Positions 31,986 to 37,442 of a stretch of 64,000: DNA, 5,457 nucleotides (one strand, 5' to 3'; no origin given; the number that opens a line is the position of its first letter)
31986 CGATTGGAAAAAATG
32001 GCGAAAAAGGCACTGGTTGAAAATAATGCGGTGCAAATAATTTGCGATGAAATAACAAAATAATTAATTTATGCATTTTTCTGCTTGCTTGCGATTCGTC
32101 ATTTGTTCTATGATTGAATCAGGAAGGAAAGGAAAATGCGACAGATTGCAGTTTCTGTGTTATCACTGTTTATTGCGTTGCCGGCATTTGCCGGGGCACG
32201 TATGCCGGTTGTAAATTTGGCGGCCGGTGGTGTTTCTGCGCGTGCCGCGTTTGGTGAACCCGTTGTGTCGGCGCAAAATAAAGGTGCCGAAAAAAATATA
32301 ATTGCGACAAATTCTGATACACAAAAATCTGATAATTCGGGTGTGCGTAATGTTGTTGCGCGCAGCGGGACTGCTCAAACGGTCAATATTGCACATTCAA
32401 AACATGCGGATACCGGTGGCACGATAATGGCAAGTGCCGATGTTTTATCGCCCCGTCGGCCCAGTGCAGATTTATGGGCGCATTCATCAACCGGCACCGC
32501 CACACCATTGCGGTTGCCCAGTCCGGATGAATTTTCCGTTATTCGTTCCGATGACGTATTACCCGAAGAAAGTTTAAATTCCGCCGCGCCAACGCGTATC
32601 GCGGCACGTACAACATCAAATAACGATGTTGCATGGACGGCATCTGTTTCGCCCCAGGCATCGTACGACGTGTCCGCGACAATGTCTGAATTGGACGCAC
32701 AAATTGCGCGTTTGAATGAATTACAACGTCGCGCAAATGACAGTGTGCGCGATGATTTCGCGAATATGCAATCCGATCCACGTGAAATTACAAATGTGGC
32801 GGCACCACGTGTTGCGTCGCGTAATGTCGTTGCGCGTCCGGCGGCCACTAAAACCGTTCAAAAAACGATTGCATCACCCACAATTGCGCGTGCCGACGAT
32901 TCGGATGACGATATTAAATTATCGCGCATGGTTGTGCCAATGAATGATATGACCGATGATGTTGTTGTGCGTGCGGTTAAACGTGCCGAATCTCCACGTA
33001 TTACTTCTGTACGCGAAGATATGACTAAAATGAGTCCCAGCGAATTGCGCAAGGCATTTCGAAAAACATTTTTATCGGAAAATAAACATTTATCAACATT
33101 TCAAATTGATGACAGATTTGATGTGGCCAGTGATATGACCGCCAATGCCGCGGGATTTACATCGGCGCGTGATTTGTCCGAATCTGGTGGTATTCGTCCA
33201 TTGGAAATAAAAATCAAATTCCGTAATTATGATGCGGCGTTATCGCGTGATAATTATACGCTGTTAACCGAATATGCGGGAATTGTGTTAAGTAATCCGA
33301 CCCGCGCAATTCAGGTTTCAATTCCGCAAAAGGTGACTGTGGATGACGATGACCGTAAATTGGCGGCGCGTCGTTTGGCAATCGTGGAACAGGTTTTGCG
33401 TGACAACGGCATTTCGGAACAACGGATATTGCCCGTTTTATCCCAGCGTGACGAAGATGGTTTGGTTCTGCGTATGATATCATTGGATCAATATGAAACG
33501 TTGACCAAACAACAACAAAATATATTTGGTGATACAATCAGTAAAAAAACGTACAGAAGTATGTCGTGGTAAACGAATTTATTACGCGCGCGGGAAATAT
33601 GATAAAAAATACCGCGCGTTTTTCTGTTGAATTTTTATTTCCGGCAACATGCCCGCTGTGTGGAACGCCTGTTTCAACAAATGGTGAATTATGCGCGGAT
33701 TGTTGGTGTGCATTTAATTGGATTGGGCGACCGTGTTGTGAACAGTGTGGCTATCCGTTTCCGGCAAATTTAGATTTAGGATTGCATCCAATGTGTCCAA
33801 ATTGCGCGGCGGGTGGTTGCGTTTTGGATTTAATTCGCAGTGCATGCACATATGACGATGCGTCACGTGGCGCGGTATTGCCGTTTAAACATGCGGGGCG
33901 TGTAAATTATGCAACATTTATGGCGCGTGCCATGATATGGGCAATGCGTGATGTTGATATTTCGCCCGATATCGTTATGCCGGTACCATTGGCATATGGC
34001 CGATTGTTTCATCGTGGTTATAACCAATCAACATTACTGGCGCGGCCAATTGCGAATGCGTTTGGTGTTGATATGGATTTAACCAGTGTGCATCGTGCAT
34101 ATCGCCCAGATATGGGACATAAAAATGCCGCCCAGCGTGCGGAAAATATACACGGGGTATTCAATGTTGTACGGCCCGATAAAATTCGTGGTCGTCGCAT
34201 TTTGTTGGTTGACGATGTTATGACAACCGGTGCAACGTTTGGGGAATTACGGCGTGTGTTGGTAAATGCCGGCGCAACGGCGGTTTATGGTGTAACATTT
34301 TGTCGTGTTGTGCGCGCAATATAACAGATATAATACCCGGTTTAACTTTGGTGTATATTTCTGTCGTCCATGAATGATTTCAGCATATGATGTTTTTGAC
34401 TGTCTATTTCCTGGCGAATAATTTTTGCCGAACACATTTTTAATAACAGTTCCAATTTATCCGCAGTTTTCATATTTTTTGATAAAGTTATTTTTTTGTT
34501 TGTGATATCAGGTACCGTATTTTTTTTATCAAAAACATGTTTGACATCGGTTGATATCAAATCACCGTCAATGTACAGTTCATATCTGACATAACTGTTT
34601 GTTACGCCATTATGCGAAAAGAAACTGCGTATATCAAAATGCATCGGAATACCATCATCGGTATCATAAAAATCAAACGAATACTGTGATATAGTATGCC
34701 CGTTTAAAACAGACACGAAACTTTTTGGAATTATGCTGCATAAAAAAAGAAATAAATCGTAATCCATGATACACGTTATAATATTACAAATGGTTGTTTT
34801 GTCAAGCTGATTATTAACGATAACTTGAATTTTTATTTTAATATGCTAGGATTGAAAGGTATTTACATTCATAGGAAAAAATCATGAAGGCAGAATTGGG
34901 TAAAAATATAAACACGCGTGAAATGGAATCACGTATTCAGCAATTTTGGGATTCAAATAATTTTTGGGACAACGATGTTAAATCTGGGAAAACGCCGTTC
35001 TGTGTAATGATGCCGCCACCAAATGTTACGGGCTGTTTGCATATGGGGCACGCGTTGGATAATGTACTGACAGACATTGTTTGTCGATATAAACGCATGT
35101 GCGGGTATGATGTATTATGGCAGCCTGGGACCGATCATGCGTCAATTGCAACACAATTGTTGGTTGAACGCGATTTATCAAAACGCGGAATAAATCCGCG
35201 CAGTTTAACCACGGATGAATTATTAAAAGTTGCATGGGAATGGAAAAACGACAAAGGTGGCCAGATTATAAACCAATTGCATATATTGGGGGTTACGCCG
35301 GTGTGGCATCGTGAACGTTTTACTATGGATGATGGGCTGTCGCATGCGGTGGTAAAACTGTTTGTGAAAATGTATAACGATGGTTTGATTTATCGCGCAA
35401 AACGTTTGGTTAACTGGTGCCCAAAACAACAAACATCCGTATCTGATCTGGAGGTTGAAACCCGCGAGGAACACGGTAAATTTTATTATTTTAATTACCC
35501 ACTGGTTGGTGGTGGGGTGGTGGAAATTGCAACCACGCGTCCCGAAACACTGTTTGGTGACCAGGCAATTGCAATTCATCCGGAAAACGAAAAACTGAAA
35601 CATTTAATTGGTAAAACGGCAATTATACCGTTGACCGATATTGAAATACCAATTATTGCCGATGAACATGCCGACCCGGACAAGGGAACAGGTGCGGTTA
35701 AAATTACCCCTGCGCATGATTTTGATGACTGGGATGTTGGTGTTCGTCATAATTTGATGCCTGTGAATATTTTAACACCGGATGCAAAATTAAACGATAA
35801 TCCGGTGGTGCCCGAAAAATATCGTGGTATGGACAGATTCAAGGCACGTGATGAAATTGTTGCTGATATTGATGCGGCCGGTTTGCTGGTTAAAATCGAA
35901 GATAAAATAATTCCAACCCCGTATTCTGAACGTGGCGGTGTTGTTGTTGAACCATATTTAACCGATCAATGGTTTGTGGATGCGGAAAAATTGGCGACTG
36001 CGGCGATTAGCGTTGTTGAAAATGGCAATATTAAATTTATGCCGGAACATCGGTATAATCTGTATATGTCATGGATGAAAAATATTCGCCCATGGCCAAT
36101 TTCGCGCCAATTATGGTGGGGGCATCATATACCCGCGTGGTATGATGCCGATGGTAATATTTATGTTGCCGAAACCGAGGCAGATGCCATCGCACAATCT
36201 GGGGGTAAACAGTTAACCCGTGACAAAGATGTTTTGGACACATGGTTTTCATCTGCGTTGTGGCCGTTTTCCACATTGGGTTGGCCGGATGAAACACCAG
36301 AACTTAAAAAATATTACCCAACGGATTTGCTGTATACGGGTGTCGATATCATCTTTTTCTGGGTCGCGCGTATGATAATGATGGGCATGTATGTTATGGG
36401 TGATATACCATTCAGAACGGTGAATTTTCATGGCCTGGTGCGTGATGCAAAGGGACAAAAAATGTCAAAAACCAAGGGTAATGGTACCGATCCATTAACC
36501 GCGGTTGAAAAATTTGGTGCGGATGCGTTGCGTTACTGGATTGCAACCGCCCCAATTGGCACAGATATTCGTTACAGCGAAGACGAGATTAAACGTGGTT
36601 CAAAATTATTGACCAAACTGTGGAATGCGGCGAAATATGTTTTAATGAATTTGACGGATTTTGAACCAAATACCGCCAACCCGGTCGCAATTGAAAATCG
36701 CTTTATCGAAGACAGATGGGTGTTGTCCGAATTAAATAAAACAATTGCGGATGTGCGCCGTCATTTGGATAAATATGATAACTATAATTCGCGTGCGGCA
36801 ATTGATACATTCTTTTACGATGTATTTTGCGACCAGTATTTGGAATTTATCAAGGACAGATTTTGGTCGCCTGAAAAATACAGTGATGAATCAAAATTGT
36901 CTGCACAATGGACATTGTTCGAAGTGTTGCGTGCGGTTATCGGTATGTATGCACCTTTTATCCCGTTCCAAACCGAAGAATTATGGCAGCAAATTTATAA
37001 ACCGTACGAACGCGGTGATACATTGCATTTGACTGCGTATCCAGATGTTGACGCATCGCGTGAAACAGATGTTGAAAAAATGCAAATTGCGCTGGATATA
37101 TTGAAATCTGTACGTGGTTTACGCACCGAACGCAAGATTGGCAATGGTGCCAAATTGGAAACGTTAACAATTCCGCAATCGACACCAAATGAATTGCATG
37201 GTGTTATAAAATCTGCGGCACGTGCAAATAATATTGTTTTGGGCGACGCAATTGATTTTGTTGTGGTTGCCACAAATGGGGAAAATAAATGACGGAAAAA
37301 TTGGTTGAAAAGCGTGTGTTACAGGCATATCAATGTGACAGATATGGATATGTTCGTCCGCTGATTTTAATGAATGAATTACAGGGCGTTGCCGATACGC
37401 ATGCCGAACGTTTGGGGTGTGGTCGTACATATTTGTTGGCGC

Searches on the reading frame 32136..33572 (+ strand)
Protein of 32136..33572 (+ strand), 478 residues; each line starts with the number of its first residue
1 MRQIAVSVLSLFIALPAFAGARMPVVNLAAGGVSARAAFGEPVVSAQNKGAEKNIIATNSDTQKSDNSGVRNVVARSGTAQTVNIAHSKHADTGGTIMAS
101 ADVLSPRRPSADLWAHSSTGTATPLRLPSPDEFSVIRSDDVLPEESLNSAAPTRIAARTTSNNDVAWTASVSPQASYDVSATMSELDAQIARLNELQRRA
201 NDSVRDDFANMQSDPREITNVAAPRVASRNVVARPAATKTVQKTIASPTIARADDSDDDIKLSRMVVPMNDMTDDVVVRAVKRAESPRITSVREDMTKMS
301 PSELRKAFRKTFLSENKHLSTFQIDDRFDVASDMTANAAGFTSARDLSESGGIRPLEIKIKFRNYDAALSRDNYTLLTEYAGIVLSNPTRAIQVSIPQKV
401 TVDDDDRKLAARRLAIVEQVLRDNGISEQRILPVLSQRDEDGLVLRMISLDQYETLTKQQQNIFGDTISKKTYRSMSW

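Call 79: search_protein_families(library=pfam, proteins=[window:32136-33572:+], max_evalue=1)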
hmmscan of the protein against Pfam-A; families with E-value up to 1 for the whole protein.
window:32136-33572:+ (478 aa): 0 families

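Call 112: search_solved_structures(query=window:32136-33572:+, max_evalue=1)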
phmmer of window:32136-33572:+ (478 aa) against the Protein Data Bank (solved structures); distinct sequences matched with E-value up to 1: 0.

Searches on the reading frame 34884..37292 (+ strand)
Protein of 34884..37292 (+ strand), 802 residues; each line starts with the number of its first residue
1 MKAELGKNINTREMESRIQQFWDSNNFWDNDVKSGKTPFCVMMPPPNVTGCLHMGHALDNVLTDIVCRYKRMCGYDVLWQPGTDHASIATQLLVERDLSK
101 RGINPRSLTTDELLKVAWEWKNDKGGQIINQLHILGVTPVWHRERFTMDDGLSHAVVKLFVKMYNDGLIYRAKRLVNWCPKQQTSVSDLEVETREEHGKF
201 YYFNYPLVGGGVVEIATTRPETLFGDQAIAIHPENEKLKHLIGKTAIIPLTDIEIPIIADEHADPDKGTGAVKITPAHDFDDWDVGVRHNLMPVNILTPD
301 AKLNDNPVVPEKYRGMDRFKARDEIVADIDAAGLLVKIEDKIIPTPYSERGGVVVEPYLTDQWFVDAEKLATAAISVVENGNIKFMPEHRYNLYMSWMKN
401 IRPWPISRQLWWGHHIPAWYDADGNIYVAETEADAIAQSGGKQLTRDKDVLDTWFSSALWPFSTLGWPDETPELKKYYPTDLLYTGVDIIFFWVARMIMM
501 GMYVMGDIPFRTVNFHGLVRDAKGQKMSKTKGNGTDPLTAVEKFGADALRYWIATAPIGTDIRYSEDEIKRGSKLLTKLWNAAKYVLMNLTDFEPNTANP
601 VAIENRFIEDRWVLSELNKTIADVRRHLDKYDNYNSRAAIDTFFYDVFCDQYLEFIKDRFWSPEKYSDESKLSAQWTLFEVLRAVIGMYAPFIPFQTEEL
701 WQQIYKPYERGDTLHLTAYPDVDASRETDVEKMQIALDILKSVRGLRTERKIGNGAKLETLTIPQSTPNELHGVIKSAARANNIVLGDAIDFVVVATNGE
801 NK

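Call 32: find_encoding_contigs(protein=window:34884-37292:+, flank=10000, max_places=1)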
Protein window:34884-37292:+ (802 aa): 23 contigs read that carry it; 1 place shown.
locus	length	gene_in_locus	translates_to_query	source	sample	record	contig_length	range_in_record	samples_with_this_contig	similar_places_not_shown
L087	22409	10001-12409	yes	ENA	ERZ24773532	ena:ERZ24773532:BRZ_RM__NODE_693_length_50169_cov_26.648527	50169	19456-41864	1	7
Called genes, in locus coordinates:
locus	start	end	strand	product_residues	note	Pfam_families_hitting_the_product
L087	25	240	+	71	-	PF01197:Ribosomal_L31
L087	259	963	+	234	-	PF00459:Inositol_P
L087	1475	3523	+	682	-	PF00912:Transgly, PF00905:Transpeptidase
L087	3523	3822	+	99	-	PF09864:MliC (weak)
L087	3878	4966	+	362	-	PF10555:MraY_sig1 (weak), PF00953:Glycos_transf_4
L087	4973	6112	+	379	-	PF01098:FTSW_RODA_SPOVE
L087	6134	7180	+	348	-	PF03033:Glyco_transf_28, PF04101:Glyco_tran_28_C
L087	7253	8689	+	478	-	-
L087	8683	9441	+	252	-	PF18912:DZR_2, PF00156:Pribosyltran (weak)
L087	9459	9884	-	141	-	-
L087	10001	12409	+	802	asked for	PF00133:tRNA-synt_1, PF01406:tRNA-synt_1e (faint), PF09334:tRNA-synt_1g, PF13603:tRNA-synt_1_2 (faint), PF09334:tRNA-synt_1g, PF08264:Anticodon_1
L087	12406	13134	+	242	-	PF01643:Acyl-ACP_TE, PF13279:4HBT_2 (faint), PF20791:Acyl-ACP_TE_C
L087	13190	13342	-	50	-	PF00468:Ribosomal_L34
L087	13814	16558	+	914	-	PF00521:DNA_topoisoIV, PF03989:DNA_gyraseA_C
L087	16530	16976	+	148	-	PF00376:MerR, PF13411:MerR_1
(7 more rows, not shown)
